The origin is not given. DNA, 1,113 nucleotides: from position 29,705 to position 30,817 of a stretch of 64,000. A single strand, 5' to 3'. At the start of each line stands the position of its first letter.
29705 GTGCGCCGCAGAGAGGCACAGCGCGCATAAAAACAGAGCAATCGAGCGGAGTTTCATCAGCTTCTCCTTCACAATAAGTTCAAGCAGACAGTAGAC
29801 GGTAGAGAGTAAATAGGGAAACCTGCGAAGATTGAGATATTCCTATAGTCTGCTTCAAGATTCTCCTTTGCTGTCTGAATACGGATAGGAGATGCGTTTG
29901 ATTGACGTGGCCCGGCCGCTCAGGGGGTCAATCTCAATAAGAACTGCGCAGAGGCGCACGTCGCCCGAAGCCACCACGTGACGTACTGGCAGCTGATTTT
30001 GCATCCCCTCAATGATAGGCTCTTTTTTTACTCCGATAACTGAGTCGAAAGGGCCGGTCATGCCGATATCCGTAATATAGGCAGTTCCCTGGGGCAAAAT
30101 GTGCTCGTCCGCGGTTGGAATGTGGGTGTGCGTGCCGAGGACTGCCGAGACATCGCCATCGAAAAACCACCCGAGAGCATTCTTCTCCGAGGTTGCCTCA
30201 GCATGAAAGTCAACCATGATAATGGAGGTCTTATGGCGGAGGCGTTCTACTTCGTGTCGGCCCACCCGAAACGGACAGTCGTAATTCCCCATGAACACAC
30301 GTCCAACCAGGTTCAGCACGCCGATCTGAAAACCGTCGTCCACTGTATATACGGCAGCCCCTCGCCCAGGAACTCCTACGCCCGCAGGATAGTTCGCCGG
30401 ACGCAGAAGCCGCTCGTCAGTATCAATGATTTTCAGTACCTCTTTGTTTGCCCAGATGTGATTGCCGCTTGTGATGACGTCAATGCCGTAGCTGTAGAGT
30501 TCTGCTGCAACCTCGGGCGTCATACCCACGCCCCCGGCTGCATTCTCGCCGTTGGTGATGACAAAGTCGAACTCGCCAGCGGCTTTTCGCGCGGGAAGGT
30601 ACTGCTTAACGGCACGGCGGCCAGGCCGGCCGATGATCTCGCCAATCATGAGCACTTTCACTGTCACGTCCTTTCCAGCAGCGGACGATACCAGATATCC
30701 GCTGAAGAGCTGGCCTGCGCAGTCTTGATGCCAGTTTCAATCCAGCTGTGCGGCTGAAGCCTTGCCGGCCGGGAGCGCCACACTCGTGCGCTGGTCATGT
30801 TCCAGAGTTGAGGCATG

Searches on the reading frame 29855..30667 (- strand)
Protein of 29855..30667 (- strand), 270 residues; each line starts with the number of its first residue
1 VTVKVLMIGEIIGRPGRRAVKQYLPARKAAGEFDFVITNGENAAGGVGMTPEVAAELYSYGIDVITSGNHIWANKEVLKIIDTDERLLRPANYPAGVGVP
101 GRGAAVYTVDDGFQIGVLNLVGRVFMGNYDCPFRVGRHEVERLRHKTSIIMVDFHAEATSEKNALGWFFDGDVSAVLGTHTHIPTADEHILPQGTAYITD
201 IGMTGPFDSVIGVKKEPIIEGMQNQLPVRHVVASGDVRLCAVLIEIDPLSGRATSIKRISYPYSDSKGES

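Call 51: search_protein_families(library=pfam, proteins=[window:29855-30667:-], max_evalue=0.001)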
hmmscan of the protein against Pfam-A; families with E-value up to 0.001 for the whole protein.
window:29855-30667:- (270 aa): 2 families
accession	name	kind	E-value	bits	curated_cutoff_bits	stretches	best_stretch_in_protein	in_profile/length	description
PF13277.11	YmdB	-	8e-104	346.8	27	1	6-259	1-253/253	YmdB-like protein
PF00149.33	Metallophos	-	1.4e-06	29.3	21.5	1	13-184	11-191/191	Calcineurin-like phosphoesterase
